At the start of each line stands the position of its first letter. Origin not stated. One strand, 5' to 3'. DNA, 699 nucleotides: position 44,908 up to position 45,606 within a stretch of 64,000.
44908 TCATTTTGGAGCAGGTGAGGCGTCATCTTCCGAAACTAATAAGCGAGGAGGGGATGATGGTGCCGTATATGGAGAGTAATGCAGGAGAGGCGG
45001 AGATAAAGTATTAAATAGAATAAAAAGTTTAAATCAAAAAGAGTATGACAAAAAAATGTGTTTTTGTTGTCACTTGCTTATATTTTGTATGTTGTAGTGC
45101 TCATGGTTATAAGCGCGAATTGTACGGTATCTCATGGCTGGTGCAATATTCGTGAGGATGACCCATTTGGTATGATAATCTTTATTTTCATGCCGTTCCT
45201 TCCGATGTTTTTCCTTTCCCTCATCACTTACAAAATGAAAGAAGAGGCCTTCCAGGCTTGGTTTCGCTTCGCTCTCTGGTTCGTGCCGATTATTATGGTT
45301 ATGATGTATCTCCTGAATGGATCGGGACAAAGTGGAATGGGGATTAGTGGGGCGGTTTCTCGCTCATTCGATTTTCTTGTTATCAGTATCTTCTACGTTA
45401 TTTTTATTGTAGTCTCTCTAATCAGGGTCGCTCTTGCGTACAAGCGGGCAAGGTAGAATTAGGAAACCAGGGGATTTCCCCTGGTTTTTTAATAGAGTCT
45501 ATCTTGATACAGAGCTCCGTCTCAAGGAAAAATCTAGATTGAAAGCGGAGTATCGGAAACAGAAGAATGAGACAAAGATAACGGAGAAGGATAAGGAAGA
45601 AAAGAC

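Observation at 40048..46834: Array of orphan C-terminal gene cassettes, each paired with a small membrane-protein gene, downstream of a giant secreted lipase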

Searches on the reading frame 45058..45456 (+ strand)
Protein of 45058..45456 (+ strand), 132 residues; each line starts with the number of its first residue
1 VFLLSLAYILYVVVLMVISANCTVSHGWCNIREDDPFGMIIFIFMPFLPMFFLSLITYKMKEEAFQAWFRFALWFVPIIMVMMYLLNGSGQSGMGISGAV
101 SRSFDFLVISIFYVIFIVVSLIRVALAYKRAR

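Call 8: search_protein_families(library=pfam, proteins=[window:45058-45456:+], max_evalue=0.1)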
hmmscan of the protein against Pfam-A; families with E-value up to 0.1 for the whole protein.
window:45058-45456:+ (132 aa): 1 family
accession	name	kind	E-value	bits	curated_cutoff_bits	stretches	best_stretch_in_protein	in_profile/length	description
PF13906.12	AA_permease_C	-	0.037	14.6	27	1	44-88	5-47/51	C-terminus of AA_permease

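Call 15: search_protein_families(library=ncbifam, proteins=[window:45058-45456:+], max_evalue=0.01)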
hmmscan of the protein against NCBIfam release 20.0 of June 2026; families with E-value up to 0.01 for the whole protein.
window:45058-45456:+ (132 aa): 0 families

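Call 33: find_homologous_proteins(query=window:45058-45456:+, max_evalue=0.001)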
Query window:45058-45456:+ (132 aa): 8 proteins with E <= 0.001 among 25 candidates.
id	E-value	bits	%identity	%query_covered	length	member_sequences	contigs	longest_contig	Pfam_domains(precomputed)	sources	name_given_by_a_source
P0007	1.1e-77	276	100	100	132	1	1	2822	-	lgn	-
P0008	9.8e-50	186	100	71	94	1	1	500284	-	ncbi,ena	-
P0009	2.4e-29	120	71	70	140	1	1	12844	-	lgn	-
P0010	2.7e-25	107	47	100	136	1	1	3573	-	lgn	-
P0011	4.5e-18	83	56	63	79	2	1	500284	-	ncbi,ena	-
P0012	3.6e-17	81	41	100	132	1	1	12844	-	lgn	-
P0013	2.5e-16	78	49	61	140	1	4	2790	-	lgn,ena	-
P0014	3.3e-7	48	58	18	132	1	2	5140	-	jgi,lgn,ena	-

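Call 34: find_encoding_contigs(protein=P0007, flank=10000, max_places=6)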
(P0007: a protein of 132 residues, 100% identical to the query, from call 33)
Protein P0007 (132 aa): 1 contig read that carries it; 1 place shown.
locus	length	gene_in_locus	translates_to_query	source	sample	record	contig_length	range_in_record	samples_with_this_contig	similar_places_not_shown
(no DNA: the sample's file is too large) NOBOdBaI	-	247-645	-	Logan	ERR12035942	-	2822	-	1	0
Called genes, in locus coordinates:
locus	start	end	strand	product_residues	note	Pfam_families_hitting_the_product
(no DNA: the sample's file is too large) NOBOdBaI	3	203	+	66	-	?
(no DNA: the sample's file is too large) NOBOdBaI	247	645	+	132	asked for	-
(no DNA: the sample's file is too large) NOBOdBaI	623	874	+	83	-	-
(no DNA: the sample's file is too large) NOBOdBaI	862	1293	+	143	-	-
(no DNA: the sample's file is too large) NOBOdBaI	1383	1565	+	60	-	-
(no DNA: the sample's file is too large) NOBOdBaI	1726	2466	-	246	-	-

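Call 35: find_encoding_contigs(protein=P0009, flank=10000, max_places=6)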
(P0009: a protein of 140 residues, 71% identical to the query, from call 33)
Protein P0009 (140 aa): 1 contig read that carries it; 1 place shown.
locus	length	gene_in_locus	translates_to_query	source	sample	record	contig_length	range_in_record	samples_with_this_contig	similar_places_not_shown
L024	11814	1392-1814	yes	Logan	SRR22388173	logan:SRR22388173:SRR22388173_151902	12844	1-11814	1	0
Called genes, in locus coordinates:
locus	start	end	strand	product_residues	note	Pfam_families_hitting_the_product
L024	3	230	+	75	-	?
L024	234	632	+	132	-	-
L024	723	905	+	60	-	-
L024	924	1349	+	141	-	-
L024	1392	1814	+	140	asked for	-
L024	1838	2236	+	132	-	-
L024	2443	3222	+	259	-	PF01061:ABC2_membrane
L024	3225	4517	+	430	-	PF00005:ABC_tran, PF13304:AAA_21 (weak), PF14524:Wzt_C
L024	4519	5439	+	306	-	PF00891:Methyltransf_2 (faint), PF13489:Methyltransf_23, PF00398:RrnaAD (weak), PF13649:Methyltransf_25, PF08241:Methyltransf_11, PF08242:Methyltransf_12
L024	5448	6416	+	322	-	-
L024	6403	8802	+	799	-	PF13439:Glyco_transf_4, PF13641:Glyco_tranf_2_3 (faint), PF00534:Glycos_transf_1, PF13692:Glyco_trans_1_4, PF00535:Glycos_transf_2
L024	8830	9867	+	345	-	PF01370:Epimerase, PF04321:RmlD_sub_bind, PF16363:GDP_Man_Dehyd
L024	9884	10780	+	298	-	PF01073:3Beta_HSD, PF01370:Epimerase, PF04321:RmlD_sub_bind, PF16363:GDP_Man_Dehyd, PF02719:Polysacc_synt_2, PF07993:NAD_binding_4 (weak)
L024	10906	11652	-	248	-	-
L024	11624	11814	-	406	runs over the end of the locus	?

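Call 43: find_encoding_contigs(protein=P0010, flank=10000, max_places=6)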
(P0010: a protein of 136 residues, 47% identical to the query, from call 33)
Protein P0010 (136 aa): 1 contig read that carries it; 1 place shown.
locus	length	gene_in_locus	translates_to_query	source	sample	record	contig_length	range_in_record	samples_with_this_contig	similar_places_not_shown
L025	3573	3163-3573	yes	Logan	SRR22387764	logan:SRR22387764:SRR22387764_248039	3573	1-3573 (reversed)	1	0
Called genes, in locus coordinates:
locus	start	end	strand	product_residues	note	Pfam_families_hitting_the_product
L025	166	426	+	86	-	-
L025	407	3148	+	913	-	PF02089:Palm_thioest (weak), PF07819:PGAP1 (weak), PF02450:LCAT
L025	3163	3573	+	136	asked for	?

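Call 44: find_encoding_contigs(protein=P0014, flank=10000, max_places=6)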
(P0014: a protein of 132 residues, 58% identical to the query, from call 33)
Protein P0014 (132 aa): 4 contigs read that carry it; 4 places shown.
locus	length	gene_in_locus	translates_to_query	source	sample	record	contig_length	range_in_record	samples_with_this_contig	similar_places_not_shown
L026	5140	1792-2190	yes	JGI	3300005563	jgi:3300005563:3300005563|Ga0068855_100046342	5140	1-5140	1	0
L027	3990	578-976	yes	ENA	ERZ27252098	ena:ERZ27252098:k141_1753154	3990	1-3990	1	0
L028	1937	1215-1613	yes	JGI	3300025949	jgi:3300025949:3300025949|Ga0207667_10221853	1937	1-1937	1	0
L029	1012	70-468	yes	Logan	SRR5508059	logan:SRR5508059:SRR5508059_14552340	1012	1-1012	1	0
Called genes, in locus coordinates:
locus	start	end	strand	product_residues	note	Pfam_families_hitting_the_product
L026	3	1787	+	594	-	?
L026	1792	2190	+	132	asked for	-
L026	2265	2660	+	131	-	-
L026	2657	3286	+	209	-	-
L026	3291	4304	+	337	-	PF09925:DUF2157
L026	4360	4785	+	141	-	-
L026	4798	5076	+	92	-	PF01035:DNA_binding_1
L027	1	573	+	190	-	?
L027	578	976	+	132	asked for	-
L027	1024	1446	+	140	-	-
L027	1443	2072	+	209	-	-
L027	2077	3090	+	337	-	PF09925:DUF2157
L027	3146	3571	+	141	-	-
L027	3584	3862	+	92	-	PF01035:DNA_binding_1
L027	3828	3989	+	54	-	?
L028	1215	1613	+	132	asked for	-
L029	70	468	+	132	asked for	-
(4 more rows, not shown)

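Call 46: search_protein_families(library=pfam, proteins=[L026:3-1787:+, L026:2265-2660:+, L026:2657-3286:+, L025:407-3148:+, L025:166-426:+], max_evalue=0.01)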
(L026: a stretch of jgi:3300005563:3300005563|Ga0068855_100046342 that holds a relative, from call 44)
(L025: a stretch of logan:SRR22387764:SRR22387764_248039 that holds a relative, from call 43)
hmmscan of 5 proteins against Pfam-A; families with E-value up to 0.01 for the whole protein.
L026:3-1787:+ (594 aa): 1 family
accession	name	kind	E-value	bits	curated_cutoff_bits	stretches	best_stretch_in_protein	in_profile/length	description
PF02450.21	LCAT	-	0.002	17.9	21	1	2-186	163-355/392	Lecithin:cholesterol acyltransferase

L026:2265-2660:+ (131 aa): 0 families

L026:2657-3286:+ (209 aa): 0 families

L025:407-3148:+ (913 aa): 8 families
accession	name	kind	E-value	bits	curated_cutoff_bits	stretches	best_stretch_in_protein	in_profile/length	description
PF02450.21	LCAT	-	6.4e-20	72.2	21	1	310-417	67-176/392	Lecithin:cholesterol acyltransferase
PF07819.20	PGAP1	-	2.3e-07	31.2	24.3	1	286-408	6-134/233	PGAP1-like alpha/beta domain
PF02089.21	Palm_thioest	-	6.4e-07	29.8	26.8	1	286-424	1-120/254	Palmitoyl protein thioesterase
PF24096.1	DUF7379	-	2.3e-05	24.9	33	1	345-407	54-116/191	Domain of unknown function (DUF7379)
PF01674.24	Lipase_2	-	4.6e-05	23.5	20.3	1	285-383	2-96/219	Lipase (class 2)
PF06028.17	DUF915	-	5.4e-05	23.1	22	1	339-405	79-145/255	Alpha/beta hydrolase of unknown function (DUF915)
PF00561.26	Abhydrolase_1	-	0.002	18.3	25.8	1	342-434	53-135/245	alpha/beta hydrolase fold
PF05057.20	DUF676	-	0.004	17.1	20.3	0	345-406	63-128/217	Putative serine esterase (DUF676)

L025:166-426:+ (86 aa): 0 families

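Call 55: search_protein_representatives(alignment_id=A4)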
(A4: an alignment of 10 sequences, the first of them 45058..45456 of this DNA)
Query: 10 sequences, 135 profile positions. Proteins with E-value up to 0.001 (for the whole library): 1363; up to 1e-10: 555; up to 1e-30: 8. The best 150 are listed.
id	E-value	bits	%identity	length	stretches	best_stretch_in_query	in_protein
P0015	1.2e-40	155.0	-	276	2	1-132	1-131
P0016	1.4e-39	151.5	-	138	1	1-135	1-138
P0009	2.4e-39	150.7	-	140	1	1-135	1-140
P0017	2.6e-33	131.2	-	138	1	2-135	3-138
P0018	1.3e-32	128.9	-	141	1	1-135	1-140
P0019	2.8e-32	127.9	-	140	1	2-135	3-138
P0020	8.6e-32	126.2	-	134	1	1-135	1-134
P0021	1.5e-31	125.5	-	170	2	2-135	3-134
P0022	1.9e-30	121.9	-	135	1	1-135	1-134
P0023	2.8e-30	121.3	-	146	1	2-135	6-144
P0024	5.0e-30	120.5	-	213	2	2-131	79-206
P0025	6.1e-30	120.3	-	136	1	1-135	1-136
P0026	1.2e-29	119.3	-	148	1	2-135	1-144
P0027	2.3e-29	118.4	-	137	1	2-133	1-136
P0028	3.4e-29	117.9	-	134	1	1-133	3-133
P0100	3.8e-22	95.0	-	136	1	2-124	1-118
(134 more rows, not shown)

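Call 56: find_encoding_contigs(protein=P0016, flank=6000, max_places=4)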
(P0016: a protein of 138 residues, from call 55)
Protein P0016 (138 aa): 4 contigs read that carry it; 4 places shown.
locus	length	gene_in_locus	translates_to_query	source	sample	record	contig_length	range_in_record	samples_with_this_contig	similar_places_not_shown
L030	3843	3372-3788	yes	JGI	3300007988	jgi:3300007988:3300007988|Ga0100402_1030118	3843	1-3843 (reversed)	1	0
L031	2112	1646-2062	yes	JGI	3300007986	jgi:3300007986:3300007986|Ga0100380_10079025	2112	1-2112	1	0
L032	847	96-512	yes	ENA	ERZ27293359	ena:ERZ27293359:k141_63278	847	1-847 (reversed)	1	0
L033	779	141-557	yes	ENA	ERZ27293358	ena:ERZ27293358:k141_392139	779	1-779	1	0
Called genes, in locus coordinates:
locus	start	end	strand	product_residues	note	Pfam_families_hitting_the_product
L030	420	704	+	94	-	-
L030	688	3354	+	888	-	PF01674:Lipase_2 (weak), PF02450:LCAT, PF07819:PGAP1, PF24096:DUF7379 (weak)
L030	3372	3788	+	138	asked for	-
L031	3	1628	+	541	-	?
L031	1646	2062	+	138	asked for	-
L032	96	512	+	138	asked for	-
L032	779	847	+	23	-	?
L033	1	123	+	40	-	?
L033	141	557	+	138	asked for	-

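Call 72: find_encoding_contigs(protein=P0100, flank=6000, max_places=6)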
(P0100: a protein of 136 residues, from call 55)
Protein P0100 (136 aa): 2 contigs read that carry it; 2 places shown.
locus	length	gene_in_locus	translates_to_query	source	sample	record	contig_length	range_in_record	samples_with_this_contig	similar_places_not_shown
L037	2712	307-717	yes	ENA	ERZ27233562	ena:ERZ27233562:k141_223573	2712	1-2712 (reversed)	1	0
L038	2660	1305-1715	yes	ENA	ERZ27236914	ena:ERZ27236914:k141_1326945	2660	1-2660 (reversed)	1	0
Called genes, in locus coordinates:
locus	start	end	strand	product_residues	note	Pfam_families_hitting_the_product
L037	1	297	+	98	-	?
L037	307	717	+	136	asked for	-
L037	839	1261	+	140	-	-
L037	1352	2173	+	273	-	PF07719:TPR_2 (faint), PF00515:TPR_1 (faint), PF23914:TPR_CcmH_CycH (weak)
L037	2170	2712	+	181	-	?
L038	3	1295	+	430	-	?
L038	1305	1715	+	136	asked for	-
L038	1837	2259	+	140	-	-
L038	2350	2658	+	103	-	?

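Call 73: search_protein_families(library=pfam, proteins=[L038:3-1295:+, L038:1837-2259:+, L031:3-1628:+], max_evalue=0.01)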
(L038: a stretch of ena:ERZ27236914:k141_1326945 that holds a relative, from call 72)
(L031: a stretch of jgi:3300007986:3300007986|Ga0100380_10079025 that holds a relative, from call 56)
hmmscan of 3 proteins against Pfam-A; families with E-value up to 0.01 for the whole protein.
L038:3-1295:+ (430 aa): 0 families

L038:1837-2259:+ (140 aa): 0 families

L031:3-1628:+ (541 aa): 0 families

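Call 77: search_protein_families(library=padloc, proteins=[window:45058-45456:+], max_evalue=0.01)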
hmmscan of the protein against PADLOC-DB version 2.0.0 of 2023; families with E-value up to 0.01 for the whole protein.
window:45058-45456:+ (132 aa): 0 families

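Call 82: predict_structure(alignment_id=A4)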
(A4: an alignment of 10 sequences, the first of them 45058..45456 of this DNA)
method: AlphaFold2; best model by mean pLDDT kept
length: 132 residues; sequences in the alignment: 10
mean_pLDDT: 72.5   pTM: 0.40
mean pLDDT of the five models: 72.5, 70.7, 68.9, 67.4, 67.0
residues with pLDDT >= 90: 0; 70-90: 91; 50-70: 40; < 50: 1
segments of 3 or more residues with pLDDT < 50: none
pLDDT, mean of each block of 10 residues (from residue 1): 72 74 59 67 73 73 79 82 71 54 75 83 80 68
secondary structure, 60 per line:
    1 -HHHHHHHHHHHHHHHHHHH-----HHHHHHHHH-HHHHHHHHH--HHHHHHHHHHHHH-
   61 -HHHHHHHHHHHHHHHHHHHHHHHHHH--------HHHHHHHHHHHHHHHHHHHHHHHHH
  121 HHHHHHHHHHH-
elements in order: H2-20 H26-34 H36-44 H47-59 H62-87 H96-131
